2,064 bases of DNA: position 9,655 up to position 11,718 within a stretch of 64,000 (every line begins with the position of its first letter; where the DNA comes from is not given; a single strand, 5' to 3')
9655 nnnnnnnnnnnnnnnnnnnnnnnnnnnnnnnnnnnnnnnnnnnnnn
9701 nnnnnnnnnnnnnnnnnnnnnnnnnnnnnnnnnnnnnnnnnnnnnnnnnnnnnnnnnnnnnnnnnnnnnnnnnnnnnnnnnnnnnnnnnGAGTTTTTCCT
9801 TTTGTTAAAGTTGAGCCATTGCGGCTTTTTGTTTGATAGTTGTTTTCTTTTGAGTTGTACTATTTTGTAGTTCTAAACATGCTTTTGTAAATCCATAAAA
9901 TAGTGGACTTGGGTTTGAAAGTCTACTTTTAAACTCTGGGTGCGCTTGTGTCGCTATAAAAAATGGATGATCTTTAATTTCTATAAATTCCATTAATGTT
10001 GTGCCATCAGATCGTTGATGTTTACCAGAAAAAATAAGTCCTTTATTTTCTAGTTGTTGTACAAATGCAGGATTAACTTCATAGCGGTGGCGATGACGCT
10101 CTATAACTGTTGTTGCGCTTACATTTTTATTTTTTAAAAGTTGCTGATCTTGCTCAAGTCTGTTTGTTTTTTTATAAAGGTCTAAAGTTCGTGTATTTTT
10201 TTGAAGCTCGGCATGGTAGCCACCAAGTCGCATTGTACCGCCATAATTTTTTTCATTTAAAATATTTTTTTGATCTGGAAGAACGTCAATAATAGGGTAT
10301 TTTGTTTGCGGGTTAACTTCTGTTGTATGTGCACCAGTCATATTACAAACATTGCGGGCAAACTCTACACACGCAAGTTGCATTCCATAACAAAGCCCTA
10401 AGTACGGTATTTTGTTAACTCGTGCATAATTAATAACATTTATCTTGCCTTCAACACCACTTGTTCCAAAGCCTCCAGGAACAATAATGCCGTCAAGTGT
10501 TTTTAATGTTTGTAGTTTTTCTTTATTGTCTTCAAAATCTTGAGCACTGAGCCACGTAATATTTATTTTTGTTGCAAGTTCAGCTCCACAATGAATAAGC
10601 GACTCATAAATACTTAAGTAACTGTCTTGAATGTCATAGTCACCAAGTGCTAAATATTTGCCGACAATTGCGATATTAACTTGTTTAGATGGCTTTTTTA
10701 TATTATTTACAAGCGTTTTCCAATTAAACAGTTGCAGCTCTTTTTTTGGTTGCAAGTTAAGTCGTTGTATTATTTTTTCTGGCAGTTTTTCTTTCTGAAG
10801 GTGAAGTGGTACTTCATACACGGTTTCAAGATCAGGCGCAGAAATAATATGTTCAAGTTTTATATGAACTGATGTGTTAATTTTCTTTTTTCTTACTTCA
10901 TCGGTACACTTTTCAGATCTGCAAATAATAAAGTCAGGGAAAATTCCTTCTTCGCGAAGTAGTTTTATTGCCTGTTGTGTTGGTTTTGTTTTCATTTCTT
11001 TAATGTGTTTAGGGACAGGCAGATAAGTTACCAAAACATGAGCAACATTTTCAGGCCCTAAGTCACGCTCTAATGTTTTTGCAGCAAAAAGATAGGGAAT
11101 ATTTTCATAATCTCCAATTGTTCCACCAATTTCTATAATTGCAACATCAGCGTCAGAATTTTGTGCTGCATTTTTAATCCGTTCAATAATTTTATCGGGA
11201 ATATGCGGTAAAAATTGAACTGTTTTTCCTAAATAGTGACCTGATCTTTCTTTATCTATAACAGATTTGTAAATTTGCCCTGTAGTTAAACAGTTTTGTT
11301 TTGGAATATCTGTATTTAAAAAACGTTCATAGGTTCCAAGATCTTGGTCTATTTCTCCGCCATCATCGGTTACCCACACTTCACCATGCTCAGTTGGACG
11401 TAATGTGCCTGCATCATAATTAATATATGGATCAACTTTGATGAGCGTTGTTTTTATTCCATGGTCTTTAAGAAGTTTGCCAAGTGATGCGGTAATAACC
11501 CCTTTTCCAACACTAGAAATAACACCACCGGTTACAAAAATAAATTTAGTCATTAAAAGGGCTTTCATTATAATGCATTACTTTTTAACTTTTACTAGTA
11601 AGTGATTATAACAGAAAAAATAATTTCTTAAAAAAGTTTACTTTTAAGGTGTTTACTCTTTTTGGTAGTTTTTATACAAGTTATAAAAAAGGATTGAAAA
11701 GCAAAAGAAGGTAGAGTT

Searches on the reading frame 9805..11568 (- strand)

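Call 12: search_protein_families(library=pfam, proteins=[window:9805-11568:-], max_evalue=0.00001)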
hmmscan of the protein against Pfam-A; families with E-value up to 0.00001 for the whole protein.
window:9805-11568:- (587 aa): 2 families
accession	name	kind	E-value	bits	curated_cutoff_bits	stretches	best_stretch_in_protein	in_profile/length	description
PF06418.20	CTP_synth_N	-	4.6e-107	357.8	26.1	1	8-272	1-265/265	CTP synthase N-terminus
PF00117.34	GATase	-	1.2e-34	120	22.8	1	313-562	2-189/190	Glutamine amidotransferase class-I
